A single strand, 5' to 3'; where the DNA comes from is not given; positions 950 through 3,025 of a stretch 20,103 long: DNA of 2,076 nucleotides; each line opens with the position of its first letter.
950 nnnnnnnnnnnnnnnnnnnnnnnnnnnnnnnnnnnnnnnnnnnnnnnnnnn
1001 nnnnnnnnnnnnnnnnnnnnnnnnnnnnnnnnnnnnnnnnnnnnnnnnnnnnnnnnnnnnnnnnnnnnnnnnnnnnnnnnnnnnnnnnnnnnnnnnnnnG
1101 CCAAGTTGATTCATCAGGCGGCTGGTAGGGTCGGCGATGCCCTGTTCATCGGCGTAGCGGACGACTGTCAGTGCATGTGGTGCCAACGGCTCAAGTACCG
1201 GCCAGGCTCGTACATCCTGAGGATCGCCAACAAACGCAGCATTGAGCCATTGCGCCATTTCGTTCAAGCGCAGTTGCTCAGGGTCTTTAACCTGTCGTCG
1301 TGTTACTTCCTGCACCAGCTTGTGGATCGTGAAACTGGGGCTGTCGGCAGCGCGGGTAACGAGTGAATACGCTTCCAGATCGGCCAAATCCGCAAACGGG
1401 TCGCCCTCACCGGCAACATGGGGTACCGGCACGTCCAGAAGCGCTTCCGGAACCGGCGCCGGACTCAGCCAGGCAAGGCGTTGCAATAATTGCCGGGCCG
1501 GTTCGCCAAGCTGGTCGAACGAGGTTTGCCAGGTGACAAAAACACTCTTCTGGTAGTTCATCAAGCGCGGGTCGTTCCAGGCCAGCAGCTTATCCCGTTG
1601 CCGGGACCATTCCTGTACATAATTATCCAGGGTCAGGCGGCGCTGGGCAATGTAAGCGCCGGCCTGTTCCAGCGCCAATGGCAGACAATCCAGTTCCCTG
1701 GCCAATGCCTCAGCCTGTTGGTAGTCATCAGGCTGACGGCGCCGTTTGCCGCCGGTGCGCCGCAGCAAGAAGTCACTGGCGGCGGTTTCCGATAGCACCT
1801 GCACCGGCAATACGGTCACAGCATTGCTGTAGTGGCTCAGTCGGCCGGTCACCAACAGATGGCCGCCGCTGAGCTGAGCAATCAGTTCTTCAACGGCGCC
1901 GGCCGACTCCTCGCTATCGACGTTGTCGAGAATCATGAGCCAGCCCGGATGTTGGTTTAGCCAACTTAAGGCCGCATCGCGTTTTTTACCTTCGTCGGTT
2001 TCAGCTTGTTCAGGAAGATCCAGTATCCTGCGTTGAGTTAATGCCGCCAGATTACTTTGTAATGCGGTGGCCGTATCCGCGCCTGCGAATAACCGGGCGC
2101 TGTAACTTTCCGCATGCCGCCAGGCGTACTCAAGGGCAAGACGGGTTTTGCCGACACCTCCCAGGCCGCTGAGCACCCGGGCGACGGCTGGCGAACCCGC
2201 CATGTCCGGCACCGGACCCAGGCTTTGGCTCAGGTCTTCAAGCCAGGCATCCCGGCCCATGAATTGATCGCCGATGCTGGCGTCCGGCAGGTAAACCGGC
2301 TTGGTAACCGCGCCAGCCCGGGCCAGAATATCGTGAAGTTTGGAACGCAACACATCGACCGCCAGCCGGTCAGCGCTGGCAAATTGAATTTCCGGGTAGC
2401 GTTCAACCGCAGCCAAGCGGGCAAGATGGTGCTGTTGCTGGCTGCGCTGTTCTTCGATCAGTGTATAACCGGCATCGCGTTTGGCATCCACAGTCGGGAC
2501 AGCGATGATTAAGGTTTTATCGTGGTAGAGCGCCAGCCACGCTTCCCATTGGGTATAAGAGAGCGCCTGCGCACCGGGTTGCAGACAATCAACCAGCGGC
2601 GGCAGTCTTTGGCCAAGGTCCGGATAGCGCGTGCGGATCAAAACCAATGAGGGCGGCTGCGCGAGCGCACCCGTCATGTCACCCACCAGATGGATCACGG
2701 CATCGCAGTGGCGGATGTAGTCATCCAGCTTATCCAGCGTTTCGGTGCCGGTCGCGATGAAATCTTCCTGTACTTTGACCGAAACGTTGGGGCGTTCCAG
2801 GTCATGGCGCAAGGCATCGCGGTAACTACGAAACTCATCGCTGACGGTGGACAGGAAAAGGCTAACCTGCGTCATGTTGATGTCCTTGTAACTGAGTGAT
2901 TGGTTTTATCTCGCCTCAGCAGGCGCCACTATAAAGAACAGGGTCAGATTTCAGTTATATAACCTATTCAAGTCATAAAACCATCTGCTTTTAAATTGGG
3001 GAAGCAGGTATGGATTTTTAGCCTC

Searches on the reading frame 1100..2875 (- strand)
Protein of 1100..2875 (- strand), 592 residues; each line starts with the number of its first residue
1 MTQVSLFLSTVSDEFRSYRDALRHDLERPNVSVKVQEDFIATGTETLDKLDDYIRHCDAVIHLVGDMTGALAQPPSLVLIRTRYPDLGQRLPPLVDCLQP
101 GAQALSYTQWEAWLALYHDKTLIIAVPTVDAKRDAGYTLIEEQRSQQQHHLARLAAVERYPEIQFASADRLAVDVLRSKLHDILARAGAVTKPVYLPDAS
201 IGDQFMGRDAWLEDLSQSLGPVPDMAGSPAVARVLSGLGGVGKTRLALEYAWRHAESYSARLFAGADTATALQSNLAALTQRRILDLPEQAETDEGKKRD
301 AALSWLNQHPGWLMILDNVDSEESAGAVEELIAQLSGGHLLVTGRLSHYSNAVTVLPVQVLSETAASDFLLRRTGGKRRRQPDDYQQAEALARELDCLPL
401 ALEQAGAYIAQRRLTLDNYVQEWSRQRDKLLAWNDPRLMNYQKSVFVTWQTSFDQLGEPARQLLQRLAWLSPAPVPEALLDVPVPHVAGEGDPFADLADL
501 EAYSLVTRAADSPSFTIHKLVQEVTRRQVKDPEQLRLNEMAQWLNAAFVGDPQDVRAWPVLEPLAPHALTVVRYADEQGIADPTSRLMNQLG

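Call 46: find_homologous_proteins(query=window:1100-2875:-)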
Query window:1100-2875:- (592 aa): 2019 proteins with E <= 0.001 among 8000 candidates; the best 120 are listed.
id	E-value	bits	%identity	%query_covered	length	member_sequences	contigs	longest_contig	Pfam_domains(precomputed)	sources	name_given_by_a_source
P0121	0.0e+0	1190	93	97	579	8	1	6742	PF25000.1,PF13271.12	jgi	-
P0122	0.0e+0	1088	82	100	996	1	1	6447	PF13431.13,PF14357.12,PF13271.12,PF13176.13,PF24885.2,PF13428.13,PF13191.13,PF13374.13,PF07721.21,PF14559.13,PF17874.8,PF02810.22,PF25000.1,PF00515.35,PF13424.13,PF13432.13,PF13181.13,PF07719.24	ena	-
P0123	2.8e-265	900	70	100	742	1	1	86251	PF25000.1,PF13424.13,PF24885.2,PF13374.13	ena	-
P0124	1.1e-263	895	69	100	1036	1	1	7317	PF13431.13,PF14357.12,PF13271.12,PF13176.13,PF24885.2,PF13428.13,PF00931.29,PF13374.13,PF07721.21,PF14559.13,PF17874.8,PF25000.1,PF00515.35,PF13424.13,PF13432.13,PF13181.13,PF07719.24,PF28567.1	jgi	jgi:hypothetical protein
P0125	2.3e-263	894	71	100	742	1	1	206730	PF25000.1,PF13271.12,PF13424.13,PF24885.2,PF13374.13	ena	-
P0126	3.0e-263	893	68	99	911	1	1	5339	PF13176.13,PF24885.2,PF13401.13,PF13428.13,PF13374.13,PF07721.21,PF14559.13,PF17874.8,PF25000.1,PF00515.35,PF13424.13,PF13432.13,PF13181.13,PF07719.24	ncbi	-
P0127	4.4e-263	893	74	93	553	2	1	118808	PF25000.1,PF13271.12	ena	-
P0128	9.0e-260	882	69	100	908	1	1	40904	PF13431.13,PF14357.12,PF13271.12,PF13176.13,PF24885.2,PF13401.13,PF13428.13,PF13374.13,PF14559.13,PF17874.8,PF25000.1,PF00515.35,PF13424.13,PF13432.13,PF13181.13,PF07719.24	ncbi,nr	ncbi:MAG: tetratricopeptide repeat protein [Proteobacteria bacterium]|nr:tetratricopeptide repeat pr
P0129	4.0e-257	873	68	100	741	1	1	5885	PF17874.8,PF25000.1,PF13271.12,PF13424.13,PF24885.2,PF07719.24,PF13374.13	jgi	jgi:tetratricopeptide (TPR) repeat protein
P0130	9.6e-257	872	69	100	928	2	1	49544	PF13271.12,PF13176.13,PF24885.2,PF13428.13,PF13374.13,PF14559.13,PF17874.8,PF25000.1,PF00515.35,PF13424.13,PF13432.13,PF13181.13,PF07719.24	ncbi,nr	ncbi:MAG: tetratricopeptide repeat protein [Proteobacteria bacterium]|nr:tetratricopeptide repeat pr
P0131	6.0e-255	866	69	100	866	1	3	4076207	PF17874.8,PF25000.1,PF13271.12,PF13424.13,PF13176.13,PF24885.2,PF13432.13,PF13428.13,PF13181.13,PF07719.24,PF13374.13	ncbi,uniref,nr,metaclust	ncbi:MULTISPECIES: tetratricopeptide repeat protein [Nitrosomonas]|uniref:Tfp pilus assembly protein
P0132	1.6e-253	861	68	100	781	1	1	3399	PF25000.1,PF13271.12,PF13424.13,PF13176.13,PF24885.2,PF13401.13,PF13181.13,PF07719.24,PF13374.13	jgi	-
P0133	4.3e-252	856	68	100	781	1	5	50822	PF17874.8,PF25000.1,PF13271.12,PF13424.13,PF13176.13,PF24885.2,PF13181.13,PF07719.24,PF13374.13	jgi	-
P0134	2.6e-248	844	66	100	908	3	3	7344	PF13271.12,PF13176.13,PF24885.2,PF13428.13,PF13374.13,PF14559.13,PF17874.8,PF25000.1,PF00515.35,PF13424.13,PF13181.13,PF07719.24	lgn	-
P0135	4.3e-248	843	67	100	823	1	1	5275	PF13431.13,PF14357.12,PF13271.12,PF13176.13,PF24885.2,PF13428.13,PF13374.13,PF14559.13,PF17874.8,PF25000.1,PF00515.35,PF13424.13,PF13181.13,PF07719.24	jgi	jgi:tetratricopeptide (TPR) repeat protein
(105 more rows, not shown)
